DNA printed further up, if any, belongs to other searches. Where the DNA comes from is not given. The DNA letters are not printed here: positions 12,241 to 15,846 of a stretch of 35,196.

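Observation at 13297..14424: RelA/SpoT-like (toxSAS-like) nucleotidyltransferase plus ParB-like domain embedded in an internal-virion (ejection) protein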

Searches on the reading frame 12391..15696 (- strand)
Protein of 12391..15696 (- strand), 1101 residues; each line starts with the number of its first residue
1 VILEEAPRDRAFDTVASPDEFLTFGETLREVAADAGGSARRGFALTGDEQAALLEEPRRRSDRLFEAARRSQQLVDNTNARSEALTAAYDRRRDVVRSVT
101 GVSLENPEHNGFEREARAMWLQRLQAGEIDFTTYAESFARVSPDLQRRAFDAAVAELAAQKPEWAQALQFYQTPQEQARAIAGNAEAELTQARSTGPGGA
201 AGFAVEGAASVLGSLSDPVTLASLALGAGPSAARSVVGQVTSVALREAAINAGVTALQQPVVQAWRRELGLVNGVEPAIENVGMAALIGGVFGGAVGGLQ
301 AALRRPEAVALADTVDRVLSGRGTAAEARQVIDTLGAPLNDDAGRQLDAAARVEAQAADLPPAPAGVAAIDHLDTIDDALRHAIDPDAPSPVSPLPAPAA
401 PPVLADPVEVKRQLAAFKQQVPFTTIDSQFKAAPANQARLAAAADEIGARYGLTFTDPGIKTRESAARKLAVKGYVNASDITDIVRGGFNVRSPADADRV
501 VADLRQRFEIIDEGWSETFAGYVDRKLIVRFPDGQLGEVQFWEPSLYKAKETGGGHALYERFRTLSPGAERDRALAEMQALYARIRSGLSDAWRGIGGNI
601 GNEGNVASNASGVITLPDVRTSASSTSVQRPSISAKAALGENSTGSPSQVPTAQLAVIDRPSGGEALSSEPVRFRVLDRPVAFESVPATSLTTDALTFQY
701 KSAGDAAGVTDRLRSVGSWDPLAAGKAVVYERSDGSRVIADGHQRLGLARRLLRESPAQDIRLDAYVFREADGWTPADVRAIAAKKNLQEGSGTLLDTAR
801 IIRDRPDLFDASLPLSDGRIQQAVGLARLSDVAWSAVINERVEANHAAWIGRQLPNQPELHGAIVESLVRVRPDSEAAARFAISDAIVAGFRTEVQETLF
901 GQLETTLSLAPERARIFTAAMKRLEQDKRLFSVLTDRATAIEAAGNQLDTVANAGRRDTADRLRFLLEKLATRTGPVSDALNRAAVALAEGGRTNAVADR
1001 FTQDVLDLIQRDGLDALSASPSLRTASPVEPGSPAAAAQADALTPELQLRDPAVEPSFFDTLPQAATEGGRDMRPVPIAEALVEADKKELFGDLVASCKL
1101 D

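Call 5: search_protein_families(library=pfam, proteins=[window:12391-15696:-], max_evalue=1)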
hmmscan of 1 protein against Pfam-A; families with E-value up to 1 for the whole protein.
window:12391-15696:- (1101 aa): 0 families

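Call 6: search_protein_families(library=phrogs, proteins=[window:12391-15696:-], max_evalue=0.01)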
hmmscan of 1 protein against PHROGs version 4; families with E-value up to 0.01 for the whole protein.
window:12391-15696:- (1101 aa): 1 family
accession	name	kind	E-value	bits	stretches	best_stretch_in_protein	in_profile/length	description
phrog_10691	-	unknown function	1e-51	175.8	1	689-1036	732-1068/3925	-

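Call 7: search_solved_structures(query=window:12391-15696:-, max_evalue=10, show_alignments=3)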
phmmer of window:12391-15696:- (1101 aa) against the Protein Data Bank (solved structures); distinct sequences matched with E-value up to 10: 3.
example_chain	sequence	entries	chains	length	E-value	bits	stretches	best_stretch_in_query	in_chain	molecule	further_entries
6ox6_A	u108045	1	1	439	0.015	17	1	416-552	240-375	Tas1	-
4v49_BO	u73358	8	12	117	0.14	13.7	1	102-168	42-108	50S ribosomal protein L20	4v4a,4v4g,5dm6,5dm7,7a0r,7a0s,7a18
1nkw_O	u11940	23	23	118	0.15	13.7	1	102-168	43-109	50S ribosomal protein L20 | ribosomal protein L20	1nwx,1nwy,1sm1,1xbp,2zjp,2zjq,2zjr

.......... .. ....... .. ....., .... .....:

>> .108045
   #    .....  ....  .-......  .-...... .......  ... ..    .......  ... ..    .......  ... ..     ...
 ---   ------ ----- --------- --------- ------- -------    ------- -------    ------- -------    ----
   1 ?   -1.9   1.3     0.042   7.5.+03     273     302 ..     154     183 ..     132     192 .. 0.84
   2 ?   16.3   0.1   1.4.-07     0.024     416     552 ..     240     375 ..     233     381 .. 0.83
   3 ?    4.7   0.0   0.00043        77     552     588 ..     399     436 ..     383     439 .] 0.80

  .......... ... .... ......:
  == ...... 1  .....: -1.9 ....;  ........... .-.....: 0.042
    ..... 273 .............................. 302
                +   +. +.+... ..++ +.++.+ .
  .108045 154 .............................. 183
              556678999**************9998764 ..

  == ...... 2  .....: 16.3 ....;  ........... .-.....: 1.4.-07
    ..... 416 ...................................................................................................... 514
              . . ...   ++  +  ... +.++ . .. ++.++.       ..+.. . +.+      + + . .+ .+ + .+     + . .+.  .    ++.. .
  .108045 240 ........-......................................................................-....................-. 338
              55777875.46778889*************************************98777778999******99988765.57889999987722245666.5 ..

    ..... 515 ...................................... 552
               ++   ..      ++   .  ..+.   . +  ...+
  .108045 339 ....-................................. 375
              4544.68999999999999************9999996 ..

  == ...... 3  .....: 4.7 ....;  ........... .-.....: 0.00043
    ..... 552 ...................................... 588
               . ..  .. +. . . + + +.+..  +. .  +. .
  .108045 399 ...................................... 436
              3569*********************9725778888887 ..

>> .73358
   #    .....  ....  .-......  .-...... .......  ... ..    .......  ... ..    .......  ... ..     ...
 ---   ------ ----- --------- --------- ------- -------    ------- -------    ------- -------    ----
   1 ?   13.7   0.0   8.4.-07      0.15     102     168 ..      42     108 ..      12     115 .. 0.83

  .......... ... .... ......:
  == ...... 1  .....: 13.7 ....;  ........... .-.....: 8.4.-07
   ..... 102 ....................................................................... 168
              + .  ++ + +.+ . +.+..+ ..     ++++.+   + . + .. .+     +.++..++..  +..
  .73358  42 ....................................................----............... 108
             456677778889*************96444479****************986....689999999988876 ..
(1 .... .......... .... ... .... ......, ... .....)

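Call 8: search_dna_similar(query=window:12391-15696:-, collection=phages, mode=protein, max_rows=30)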
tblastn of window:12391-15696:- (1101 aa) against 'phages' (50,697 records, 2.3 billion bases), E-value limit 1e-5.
Records with a match: 3; places in all: 3; records where one place covers at least 80% of the query: 0.
Best place of each record, by identity: <60% 3.
By first word of the organism name: Dunaliella 2; Ruegeria 1.
By host as written in the record: Dunaliella viridis var. palmelloides Teodoresco (Chlorophyta) 2; Ruegeria mobilis 1.
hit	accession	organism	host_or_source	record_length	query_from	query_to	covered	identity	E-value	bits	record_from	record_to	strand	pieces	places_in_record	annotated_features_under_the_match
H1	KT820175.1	Ruegeria phage 45A6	Ruegeria mobilis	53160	684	1010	30%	42.6%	7e-58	225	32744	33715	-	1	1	hypothetical protein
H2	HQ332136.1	Dunaliella viridis virus SI2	Dunaliella viridis var. palmelloides ...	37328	676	1034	33%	38.8%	2e-56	221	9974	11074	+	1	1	hypothetical protein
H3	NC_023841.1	Dunaliella viridis virus SI2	Dunaliella viridis var. palmelloides ...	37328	676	1034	33%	38.8%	2e-56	221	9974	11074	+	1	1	hypothetical protein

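Call 12: find_homologous_proteins(query=window:12391-15696:-, max_evalue=0.001)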
Query window:12391-15696:- (1101 aa): 3 proteins with E <= 0.001 among 8000 candidates.
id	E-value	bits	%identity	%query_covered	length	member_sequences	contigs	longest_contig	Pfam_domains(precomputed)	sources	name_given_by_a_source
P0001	0.0e+0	2355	100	100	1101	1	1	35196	-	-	-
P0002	6.3e-22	96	31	39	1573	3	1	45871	PF04002.21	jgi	jgi:hypothetical protein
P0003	1.6e-17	81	29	29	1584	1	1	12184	PF18974.6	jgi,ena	-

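Call 14: get_annotated_region(hit=H1, flank=9000)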
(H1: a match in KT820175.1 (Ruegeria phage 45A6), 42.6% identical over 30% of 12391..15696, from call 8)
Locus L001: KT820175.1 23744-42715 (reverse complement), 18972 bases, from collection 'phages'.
description: Ruegeria phage 45A6, complete genome.
organism: Ruegeria phage 45A6 (NCBI taxid 1851646)
taxonomy: Viruses; Duplodnaviria; Heunggongvirae; Uroviricota; Caudoviricetes
host: Ruegeria mobilis; source: -; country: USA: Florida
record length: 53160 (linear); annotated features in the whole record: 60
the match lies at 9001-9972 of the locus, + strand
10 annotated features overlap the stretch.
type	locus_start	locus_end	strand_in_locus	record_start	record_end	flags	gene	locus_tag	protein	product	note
CDS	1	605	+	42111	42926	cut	-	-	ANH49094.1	hypothetical protein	-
CDS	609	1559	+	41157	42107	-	-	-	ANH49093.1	hypothetical protein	-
CDS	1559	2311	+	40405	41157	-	-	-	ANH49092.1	tail fibers protein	-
CDS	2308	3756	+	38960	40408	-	-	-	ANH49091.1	hypothetical protein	-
CDS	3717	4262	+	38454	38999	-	-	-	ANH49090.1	hypothetical protein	-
CDS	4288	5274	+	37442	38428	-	-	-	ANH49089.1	hypothetical protein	-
CDS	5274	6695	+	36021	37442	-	-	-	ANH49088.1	hypothetical protein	-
CDS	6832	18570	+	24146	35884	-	-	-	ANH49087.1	hypothetical protein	-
CDS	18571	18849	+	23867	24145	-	-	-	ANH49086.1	hypothetical protein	-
CDS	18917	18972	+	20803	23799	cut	-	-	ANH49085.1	hypothetical protein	-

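Call 15: get_annotated_region(hit=H2, flank=9000)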
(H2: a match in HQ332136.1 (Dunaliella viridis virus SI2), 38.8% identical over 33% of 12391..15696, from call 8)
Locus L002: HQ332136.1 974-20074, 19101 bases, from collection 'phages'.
description: Dunaliella viridis virus SI2 genomic sequence.
organism: Dunaliella viridis virus SI2 (NCBI taxid 754069)
taxonomy: Viruses; Duplodnaviria; Heunggongvirae; Uroviricota; Caudoviricetes
host: Dunaliella viridis var. palmelloides Teodoresco (Chlorophyta); source: Crimea, Black Sea near Sevastopol, Martinova Bay; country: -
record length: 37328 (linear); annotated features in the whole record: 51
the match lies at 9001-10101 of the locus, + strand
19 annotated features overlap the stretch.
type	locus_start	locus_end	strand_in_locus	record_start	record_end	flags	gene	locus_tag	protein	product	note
CDS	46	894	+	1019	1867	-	-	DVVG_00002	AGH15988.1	hypothetical protein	-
CDS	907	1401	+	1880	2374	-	-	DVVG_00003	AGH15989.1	hypothetical protein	-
CDS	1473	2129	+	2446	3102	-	-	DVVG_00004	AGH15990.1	hypothetical protein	-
CDS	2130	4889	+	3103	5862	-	-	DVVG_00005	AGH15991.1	hypothetical protein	-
CDS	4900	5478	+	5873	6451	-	-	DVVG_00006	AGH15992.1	hypothetical protein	-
CDS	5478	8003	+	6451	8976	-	-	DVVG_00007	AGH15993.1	hypothetical protein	-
CDS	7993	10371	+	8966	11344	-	-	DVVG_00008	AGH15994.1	hypothetical protein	-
CDS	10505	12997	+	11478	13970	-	-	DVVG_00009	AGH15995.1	hypothetical protein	-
CDS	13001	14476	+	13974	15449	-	-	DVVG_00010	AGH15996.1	hypothetical protein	-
CDS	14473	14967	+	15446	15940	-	-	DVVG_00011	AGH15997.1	hypothetical protein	-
CDS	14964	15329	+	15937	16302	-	-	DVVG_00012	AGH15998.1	hypothetical protein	-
CDS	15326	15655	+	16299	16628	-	-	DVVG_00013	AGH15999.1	hypothetical protein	-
CDS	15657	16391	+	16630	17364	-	-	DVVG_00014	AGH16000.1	hypothetical protein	-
CDS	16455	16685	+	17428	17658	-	-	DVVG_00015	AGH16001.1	hypothetical protein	-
CDS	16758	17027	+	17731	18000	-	-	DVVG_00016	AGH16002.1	hypothetical protein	-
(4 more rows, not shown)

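Call 80: search_protein_families(library=ncbifam, proteins=[window:12391-15696:-], max_evalue=0.1)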
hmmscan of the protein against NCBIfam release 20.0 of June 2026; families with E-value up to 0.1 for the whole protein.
window:12391-15696:- (1101 aa): 0 families

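Call 92: search_protein_families(library=padloc, proteins=[window:12391-15696:-], max_evalue=1)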
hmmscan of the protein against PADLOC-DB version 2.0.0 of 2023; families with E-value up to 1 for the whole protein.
window:12391-15696:- (1101 aa): 0 families
